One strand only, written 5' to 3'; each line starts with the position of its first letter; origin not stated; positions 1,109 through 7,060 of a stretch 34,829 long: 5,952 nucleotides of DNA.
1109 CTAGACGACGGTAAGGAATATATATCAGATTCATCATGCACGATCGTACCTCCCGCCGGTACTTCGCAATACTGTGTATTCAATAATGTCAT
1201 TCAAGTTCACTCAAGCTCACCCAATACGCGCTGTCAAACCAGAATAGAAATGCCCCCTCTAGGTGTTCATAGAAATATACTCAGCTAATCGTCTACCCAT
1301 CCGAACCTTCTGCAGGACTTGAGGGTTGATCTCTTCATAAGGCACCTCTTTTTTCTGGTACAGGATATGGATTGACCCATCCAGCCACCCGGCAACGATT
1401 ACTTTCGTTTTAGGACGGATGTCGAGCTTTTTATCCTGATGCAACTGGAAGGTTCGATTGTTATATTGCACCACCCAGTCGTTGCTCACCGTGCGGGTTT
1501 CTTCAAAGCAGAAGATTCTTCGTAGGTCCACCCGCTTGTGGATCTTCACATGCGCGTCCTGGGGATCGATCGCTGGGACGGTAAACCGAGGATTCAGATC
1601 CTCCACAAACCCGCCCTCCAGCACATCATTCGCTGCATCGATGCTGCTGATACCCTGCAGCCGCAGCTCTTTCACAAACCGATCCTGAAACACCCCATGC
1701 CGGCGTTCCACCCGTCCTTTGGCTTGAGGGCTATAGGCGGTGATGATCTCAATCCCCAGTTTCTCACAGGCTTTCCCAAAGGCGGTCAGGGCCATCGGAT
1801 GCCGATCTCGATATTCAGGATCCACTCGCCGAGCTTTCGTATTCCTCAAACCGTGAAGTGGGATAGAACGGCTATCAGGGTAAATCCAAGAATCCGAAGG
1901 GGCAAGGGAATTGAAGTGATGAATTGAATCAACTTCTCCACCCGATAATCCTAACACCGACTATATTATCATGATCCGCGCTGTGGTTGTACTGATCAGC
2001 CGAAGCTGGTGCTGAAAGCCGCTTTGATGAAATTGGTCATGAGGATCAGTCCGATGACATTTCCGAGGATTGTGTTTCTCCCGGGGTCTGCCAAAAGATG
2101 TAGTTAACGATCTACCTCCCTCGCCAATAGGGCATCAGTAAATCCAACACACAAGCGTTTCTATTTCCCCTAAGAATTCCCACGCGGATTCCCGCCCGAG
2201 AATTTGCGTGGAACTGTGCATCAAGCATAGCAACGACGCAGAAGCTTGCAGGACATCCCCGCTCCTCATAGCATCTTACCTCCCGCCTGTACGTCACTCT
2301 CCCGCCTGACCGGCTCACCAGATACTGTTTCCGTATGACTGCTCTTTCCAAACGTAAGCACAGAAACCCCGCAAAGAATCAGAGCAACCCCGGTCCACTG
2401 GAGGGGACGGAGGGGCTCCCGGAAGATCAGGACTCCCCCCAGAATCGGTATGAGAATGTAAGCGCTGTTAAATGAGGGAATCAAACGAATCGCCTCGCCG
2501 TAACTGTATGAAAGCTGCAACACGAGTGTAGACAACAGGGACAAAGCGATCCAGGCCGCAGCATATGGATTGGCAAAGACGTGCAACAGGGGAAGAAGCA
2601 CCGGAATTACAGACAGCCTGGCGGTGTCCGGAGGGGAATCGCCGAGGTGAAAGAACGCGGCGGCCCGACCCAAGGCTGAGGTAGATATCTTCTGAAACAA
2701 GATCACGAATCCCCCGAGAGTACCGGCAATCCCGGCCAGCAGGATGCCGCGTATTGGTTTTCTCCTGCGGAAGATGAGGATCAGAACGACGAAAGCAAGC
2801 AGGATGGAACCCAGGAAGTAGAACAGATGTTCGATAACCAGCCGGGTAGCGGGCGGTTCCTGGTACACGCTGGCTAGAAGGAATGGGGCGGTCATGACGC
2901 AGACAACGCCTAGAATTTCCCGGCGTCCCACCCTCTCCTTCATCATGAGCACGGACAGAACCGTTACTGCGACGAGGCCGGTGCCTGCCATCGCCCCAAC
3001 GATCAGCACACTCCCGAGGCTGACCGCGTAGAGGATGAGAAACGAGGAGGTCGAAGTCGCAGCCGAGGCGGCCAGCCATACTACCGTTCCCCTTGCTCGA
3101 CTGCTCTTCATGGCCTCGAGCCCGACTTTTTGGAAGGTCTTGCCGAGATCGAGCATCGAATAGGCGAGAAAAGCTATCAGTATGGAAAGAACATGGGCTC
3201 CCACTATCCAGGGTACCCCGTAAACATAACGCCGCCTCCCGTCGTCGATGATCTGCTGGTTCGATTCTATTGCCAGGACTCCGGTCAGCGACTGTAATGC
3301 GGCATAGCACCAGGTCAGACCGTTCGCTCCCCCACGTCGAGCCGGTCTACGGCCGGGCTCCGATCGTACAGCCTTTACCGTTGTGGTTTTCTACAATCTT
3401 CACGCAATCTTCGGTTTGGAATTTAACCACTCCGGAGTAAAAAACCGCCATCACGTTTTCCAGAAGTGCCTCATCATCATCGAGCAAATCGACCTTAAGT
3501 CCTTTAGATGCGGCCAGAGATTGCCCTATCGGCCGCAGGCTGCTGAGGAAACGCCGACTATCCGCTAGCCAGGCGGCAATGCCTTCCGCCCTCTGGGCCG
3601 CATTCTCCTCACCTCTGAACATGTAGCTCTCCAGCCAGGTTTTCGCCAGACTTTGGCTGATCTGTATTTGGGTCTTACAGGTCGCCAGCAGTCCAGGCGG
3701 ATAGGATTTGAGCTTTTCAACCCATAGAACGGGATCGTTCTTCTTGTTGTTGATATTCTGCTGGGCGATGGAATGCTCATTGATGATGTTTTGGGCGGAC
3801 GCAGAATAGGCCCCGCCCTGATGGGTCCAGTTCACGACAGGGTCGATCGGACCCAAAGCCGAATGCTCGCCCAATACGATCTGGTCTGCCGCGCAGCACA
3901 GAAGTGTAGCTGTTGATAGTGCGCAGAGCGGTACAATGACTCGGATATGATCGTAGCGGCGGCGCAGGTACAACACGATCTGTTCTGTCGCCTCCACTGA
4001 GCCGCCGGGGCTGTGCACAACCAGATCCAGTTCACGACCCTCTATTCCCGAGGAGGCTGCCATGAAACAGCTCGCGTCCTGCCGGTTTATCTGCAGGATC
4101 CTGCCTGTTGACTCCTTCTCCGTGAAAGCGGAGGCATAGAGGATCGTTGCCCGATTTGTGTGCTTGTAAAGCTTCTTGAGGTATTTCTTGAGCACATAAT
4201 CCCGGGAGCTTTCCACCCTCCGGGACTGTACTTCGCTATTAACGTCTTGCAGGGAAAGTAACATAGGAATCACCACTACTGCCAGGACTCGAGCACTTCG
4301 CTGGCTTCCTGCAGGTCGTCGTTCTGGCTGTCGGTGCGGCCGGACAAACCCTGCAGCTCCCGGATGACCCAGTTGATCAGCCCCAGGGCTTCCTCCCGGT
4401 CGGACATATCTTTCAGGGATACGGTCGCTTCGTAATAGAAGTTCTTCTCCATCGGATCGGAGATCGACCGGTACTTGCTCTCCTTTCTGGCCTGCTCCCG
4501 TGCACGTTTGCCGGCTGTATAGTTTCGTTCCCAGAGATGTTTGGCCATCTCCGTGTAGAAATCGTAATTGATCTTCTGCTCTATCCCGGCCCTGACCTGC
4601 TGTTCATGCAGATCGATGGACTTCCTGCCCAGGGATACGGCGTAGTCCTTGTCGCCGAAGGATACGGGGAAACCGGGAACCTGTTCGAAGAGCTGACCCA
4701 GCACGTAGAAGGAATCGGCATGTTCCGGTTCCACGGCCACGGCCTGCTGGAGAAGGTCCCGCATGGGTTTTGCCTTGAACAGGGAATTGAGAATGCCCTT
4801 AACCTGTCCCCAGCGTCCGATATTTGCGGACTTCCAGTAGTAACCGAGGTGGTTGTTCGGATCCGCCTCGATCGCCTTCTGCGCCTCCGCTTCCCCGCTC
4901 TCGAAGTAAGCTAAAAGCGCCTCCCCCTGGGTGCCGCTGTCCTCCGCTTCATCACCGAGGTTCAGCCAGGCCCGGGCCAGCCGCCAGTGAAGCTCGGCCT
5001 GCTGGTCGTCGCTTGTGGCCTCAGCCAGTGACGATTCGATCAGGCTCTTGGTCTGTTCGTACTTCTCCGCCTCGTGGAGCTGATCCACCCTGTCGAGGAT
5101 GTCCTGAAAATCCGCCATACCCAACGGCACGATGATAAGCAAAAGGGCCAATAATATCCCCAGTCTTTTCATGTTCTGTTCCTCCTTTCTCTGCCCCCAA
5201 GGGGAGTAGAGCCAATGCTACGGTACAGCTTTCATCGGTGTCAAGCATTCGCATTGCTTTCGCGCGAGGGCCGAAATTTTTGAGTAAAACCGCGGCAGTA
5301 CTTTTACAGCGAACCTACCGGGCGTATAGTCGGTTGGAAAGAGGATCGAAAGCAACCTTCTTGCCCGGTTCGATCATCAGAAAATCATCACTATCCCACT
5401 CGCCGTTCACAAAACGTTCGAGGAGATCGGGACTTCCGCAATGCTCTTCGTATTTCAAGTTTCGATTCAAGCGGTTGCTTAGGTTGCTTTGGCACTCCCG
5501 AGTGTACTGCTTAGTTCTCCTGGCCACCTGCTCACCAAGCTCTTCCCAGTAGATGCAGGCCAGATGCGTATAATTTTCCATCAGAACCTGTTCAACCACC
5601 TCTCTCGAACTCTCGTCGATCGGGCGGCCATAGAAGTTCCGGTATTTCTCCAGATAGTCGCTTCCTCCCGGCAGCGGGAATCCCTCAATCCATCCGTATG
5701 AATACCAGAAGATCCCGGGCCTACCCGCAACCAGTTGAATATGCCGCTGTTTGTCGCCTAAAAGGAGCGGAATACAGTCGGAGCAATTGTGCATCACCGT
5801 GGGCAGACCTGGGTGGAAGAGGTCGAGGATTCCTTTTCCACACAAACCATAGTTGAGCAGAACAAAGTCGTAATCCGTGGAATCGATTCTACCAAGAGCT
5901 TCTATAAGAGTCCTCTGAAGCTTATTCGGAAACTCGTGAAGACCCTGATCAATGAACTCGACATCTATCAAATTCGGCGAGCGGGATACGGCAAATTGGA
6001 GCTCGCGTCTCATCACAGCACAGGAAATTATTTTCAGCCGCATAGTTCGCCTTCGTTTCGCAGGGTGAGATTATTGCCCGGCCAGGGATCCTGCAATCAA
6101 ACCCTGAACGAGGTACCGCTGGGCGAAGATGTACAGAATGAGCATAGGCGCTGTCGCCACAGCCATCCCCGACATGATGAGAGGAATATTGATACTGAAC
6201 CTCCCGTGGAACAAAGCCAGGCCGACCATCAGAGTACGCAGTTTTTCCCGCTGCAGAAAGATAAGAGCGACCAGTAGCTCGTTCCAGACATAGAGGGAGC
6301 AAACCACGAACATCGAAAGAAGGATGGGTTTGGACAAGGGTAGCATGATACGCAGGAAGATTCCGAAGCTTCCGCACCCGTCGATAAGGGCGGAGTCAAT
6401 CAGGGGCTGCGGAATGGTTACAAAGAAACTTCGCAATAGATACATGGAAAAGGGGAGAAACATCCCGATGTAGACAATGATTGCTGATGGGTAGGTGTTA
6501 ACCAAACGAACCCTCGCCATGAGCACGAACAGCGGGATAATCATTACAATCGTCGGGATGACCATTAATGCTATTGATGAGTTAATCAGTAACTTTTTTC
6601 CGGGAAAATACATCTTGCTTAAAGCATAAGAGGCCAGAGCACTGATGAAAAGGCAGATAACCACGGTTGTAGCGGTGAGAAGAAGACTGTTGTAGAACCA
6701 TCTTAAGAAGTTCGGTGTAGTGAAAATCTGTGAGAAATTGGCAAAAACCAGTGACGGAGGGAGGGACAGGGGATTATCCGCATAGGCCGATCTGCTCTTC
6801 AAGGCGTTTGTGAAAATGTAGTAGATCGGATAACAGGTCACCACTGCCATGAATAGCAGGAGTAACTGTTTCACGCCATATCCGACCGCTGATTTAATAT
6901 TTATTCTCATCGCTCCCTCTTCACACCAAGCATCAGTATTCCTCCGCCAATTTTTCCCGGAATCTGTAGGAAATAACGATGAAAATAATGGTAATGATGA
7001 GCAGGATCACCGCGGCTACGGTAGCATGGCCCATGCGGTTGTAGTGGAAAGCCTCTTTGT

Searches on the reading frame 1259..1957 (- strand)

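Call 4: search_protein_families(library=pfam, proteins=[window:1259-1957:-])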
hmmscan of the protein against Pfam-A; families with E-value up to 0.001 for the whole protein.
window:1259-1957:- (232 aa): 0 families

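Call 8: search_protein_families(library=ncbifam, proteins=[window:1259-1957:-])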
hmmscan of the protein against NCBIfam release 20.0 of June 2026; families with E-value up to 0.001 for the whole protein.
window:1259-1957:- (232 aa): 3 families
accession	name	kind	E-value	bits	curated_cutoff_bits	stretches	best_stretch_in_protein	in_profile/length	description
NF033594.2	transpos_ISNCY_2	equivalog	2.4e-49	168.5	250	1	51-209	207-366/368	ISNCY family transposase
NF033577.2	transpos_IS481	equivalog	2.4e-06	27.3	224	1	48-101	199-250/284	IS481 family transposase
NF033546.1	transpos_IS21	equivalog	5.1e-05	22.9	160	1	72-116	219-262/294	IS21 family transposase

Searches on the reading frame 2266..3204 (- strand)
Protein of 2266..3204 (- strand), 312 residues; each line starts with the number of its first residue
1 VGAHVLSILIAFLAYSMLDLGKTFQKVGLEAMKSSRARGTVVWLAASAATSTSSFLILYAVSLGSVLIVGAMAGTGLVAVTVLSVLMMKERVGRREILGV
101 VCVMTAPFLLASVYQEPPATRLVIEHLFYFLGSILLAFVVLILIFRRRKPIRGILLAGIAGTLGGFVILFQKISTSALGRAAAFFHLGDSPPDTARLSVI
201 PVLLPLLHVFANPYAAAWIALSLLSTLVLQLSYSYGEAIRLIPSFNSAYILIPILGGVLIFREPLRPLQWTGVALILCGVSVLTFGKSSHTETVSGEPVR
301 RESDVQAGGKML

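Call 4: search_protein_families(library=pfam, proteins=[window:2266-3204:-])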
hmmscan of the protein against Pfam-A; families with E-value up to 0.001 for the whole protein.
window:2266-3204:- (312 aa): 1 family
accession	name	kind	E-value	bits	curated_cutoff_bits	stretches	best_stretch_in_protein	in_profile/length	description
PF00892.27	EamA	-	2.6e-07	31.5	28.2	0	32-110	62-133/135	EamA-like transporter family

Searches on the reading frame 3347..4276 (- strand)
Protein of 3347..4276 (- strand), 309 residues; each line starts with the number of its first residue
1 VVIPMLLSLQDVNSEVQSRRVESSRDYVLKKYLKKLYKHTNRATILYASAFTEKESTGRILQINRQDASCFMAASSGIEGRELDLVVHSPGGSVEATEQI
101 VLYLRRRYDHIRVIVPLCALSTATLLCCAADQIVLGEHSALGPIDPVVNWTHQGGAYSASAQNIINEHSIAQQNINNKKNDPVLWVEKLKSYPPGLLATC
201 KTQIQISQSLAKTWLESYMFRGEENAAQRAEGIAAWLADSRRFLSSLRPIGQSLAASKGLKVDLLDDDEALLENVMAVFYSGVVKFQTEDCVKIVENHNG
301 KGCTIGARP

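Call 4: search_protein_families(library=pfam, proteins=[window:3347-4276:-])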
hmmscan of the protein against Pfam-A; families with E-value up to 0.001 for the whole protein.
window:3347-4276:- (309 aa): 2 families
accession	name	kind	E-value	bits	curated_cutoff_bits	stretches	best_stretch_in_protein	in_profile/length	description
PF01972.22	SDH_protease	-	1.2e-15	57.8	31.3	1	77-149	88-160/286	ClpP-like SDH-type serine proteinase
PF25145.1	NfeD1b_N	-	0.00085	19.4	40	0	85-147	36-98/189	NfeD1b, N-terminal domain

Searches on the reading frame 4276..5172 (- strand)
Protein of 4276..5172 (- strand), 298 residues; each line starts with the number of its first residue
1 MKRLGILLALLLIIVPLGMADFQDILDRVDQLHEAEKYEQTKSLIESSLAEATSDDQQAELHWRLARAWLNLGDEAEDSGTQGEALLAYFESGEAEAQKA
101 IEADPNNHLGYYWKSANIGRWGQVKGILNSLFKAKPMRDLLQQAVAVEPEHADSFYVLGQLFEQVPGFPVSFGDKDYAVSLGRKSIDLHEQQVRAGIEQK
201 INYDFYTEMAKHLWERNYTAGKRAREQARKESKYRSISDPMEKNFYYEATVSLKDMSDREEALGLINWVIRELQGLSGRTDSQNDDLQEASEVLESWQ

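Call 4: search_protein_families(library=pfam, proteins=[window:4276-5172:-])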
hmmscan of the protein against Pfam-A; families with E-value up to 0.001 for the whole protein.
window:4276-5172:- (298 aa): 3 families
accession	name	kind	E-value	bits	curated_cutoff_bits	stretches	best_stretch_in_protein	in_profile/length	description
PF13431.12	TPR_17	-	1.3e-06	28.7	24.4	0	98-114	3-19/34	Tetratricopeptide repeat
PF21033.3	RMD1-3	-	1.6e-05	24.7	26.7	1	24-179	5-153/235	Regulator of microtubule dynamics protein 1-3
PF13414.12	TPR_11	-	0.00056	20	26.8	0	141-164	17-40/42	TPR repeat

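Call 42: find_encoding_contigs(protein=window:4276-5172:-, flank=10000, max_places=4)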
Protein window:4276-5172:- (298 aa): 4 contigs read that carry it; 4 places shown.
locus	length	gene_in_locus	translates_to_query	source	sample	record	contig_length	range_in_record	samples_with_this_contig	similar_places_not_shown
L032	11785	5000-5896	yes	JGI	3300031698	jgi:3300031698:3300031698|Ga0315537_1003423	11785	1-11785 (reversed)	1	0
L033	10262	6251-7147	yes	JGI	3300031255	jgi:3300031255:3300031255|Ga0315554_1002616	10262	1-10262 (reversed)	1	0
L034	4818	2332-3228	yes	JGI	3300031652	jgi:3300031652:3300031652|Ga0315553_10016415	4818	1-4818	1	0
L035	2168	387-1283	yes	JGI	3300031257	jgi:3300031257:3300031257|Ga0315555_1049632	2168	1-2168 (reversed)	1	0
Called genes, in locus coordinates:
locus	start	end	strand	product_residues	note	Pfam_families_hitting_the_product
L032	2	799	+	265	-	?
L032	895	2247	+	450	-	PF01547:SBP_bac_1, PF13416:SBP_bac_8, PF13531:SBP_bac_11 (faint)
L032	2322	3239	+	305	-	PF00528:BPD_transp_1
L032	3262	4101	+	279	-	PF00528:BPD_transp_1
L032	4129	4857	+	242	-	PF07796:DUF1638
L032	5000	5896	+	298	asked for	PF21033:RMD1-3, PF13431:TPR_17 (faint)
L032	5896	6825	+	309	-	PF01972:SDH_protease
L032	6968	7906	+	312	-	PF00892:EamA (faint)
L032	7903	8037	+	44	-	-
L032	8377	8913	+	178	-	-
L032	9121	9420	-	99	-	-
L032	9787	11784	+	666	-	?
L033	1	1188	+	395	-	?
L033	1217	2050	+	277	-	PF02579:Nitro_FeMo-Co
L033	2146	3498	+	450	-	PF01547:SBP_bac_1, PF13416:SBP_bac_8, PF13531:SBP_bac_11 (faint)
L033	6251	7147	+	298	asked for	PF21033:RMD1-3, PF13431:TPR_17 (faint)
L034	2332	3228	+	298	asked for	PF21033:RMD1-3, PF13431:TPR_17 (faint)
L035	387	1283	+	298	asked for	PF21033:RMD1-3, PF13431:TPR_17 (faint)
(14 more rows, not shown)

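Call 43: search_protein_families(library=pfam, proteins=[L032:9787-11784:+, L032:8377-8913:+], max_evalue=0.01)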
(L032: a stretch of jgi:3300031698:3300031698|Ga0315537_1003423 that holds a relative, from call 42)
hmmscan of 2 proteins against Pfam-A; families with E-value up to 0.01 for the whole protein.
L032:9787-11784:+ (666 aa): 5 families
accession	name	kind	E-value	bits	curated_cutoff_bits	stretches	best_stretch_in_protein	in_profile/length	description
PF00122.25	E1-E2_ATPase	-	1.8e-54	184.5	28.1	1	134-311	4-181/181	E1-E2 ATPase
PF00702.32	Hydrolase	-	1.6e-15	58.5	26.4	1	327-589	1-191/191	haloacid dehalogenase-like hydrolase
PF00690.31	Cation_ATPase_N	-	1.4e-11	44.3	20.4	1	28-92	3-69/69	Cation transporter/ATPase, N-terminus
PF08282.18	Hydrolase_3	-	0.00075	19.7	20.9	0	574-611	208-245/255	haloacid dehalogenase-like hydrolase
PF13246.12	Cation_ATPase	-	0.0061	17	21.7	0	382-433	36-88/91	Cation transport ATPase (P-type)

L032:8377-8913:+ (178 aa): 1 family
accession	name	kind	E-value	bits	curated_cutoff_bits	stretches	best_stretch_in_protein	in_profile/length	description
PF13683.12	rve_3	-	0.0042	17.3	26.5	0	15-59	5-46/67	Integrase core domain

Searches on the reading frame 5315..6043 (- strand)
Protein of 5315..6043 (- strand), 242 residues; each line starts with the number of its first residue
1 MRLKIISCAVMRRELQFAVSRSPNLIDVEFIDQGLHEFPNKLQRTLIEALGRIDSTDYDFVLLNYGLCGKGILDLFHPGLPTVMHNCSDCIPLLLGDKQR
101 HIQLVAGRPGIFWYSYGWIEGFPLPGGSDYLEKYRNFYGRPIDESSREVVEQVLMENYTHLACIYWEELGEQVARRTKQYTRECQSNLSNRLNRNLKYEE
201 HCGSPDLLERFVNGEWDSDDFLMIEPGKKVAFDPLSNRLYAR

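Call 4: search_protein_families(library=pfam, proteins=[window:5315-6043:-])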
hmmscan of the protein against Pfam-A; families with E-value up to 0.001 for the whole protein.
window:5315-6043:- (242 aa): 1 family
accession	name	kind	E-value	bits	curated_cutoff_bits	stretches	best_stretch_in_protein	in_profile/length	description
PF07796.16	DUF1638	-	2.7e-22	79.8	27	1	30-188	1-143/161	Protein of unknown function (DUF1638)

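Call 8: search_protein_families(library=ncbifam, proteins=[window:5315-6043:-])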
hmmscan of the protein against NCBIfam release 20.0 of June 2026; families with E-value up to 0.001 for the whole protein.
window:5315-6043:- (242 aa): 0 families

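Call 68: find_homologous_proteins(query=window:5315-6043:-, max_evalue=0.00001)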
Query window:5315-6043:- (242 aa): 16 proteins with E <= 0.00001 among 227 candidates.
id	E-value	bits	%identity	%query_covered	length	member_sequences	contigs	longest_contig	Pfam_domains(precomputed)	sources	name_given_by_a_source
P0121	2.3e-159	547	100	96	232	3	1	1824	PF07796.17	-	-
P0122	4.8e-141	487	86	100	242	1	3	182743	PF07796.17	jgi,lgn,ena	-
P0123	7.7e-94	332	60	99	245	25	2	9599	PF07796.17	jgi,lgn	jgi:hypothetical protein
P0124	4.2e-91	323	56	100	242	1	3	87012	PF07796.17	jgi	jgi:hypothetical protein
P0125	4.3e-89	316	55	95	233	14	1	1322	PF07796.17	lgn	-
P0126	7.6e-87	309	55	95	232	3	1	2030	PF07796.17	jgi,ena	jgi:hypothetical protein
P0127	3.3e-85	304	52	99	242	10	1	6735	PF07796.17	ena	-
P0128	2.2e-84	301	51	99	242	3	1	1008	PF07796.17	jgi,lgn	-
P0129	1.2e-83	299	53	100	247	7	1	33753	PF07796.17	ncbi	-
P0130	6.8e-82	293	52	96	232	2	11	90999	PF07796.17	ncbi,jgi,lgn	-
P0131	7.2e-82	293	54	95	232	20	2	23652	PF07796.17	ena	-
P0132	1.3e-80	289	50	95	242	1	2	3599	PF07796.17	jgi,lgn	jgi:hypothetical protein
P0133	3.1e-80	287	52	96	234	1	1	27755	PF07796.17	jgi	jgi:hypothetical protein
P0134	3.2e-73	264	53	86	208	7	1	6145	PF07796.17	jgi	jgi:hypothetical protein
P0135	5.5e-42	162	48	63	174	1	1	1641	PF07796.17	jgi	jgi:hypothetical protein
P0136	6.0e-19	87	29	95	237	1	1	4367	PF07796.17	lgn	-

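Call 69: find_encoding_contigs(protein=P0122, flank=10000, max_places=1)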
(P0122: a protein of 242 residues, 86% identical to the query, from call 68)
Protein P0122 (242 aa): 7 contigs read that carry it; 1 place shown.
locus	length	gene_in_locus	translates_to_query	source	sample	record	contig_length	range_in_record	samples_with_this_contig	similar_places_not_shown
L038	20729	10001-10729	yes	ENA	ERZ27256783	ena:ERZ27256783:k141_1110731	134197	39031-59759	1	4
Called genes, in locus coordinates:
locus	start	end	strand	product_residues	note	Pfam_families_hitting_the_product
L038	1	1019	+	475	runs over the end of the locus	PF06253:MTTB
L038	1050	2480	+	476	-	PF06253:MTTB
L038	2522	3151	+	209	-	PF02607:B12-binding_2, PF02310:B12-binding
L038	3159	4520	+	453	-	PF00514:Arm (faint), PF02985:HEAT (faint), PF13513:HEAT_EZ (faint), PF13646:HEAT_2, PF25767:ARM_TBCD_2nd (faint), PF03130:HEAT_PBS (faint), PF13646:HEAT_2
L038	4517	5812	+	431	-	PF13646:HEAT_2, PF02985:HEAT (faint), PF03130:HEAT_PBS (faint), PF12755:Vac14_Fab1_bd (faint), PF13513:HEAT_EZ (faint), PF00514:Arm (faint), PF13646:HEAT_2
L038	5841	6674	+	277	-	PF02579:Nitro_FeMo-Co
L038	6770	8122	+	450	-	PF01547:SBP_bac_1, PF13416:SBP_bac_8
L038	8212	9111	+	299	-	PF00528:BPD_transp_1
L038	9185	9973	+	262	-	PF00528:BPD_transp_1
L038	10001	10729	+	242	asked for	PF07796:DUF1638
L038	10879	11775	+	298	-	PF13431:TPR_17 (faint), PF21033:RMD1-3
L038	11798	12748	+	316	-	PF01972:SDH_protease, PF25145:NfeD1b_N (weak)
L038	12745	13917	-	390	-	PF00817:IMS, PF11798:IMS_HHH (weak), PF21999:IMS_HHH_1, PF11799:IMS_C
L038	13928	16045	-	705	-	-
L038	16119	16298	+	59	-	-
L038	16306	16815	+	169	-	PF00881:Nitroreductase, PF14512:TM1586_NiRdase (weak), PF00881:Nitroreductase (weak)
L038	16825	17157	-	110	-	PF07238:PilZ (weak)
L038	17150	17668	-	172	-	PF13581:HATPase_c_2, PF02518:HATPase_c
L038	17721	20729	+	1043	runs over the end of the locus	PF13424:TPR_12 (faint), PF00515:TPR_1 (faint), PF07719:TPR_2 (faint), PF17874:TPR_MalT (faint)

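Call 70: find_encoding_contigs(protein=P0130, flank=10000, max_places=2)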
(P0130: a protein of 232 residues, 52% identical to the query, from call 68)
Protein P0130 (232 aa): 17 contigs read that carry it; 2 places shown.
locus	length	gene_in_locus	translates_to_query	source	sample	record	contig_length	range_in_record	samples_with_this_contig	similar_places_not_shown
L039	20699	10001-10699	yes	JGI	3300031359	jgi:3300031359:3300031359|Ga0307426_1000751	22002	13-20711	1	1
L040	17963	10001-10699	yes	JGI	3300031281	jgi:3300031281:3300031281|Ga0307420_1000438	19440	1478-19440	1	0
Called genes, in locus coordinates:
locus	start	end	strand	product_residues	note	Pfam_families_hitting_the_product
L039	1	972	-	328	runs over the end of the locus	?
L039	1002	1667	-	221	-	-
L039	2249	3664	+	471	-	PF04715:, PF00425:Chorismate_bind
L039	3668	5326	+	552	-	PF00117:GATase, PF07722:Peptidase_C26, PF02885:Glycos_trans_3N, PF00591:Glycos_transf_3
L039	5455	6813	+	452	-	PF00218:IGPS, PF00697:PRAI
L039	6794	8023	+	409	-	PF00291:PALP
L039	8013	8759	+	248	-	PF00290:Trp_syntA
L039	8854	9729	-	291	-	PF01156:IU_nuc_hydro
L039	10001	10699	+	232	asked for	PF07796:DUF1638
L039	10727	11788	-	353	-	PF00389:2-Hacid_dh, PF02826:2-Hacid_dh_C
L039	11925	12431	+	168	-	PF00565:SNase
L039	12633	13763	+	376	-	PF00248:Aldo_ket_red, PF13237:Fer4_10 (faint), PF13534:Fer4_17 (faint)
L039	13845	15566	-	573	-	PF00485:PRK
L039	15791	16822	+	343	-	-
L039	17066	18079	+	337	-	PF18152:DAHP_snth_FXD, PF00793:DAHP_synth_1, PF03102:NeuB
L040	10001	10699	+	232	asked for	PF07796:DUF1638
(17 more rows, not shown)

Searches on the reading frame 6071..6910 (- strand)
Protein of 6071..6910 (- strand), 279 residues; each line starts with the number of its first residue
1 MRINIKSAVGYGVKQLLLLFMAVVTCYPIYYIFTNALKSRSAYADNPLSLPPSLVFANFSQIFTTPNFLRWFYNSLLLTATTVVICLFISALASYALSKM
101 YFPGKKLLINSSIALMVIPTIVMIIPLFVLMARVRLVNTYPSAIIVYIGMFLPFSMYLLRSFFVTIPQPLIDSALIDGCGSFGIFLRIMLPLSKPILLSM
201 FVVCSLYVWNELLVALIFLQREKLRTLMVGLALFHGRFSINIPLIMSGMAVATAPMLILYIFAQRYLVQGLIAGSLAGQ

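Call 4: search_protein_families(library=pfam, proteins=[window:6071-6910:-])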
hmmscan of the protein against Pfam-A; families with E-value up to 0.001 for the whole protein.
window:6071-6910:- (279 aa): 1 family
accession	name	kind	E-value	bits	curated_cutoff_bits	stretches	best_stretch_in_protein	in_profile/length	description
PF00528.27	BPD_transp_1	-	5.6e-15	56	26.4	1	100-269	12-180/184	Binding-protein-dependent transport system inner membrane component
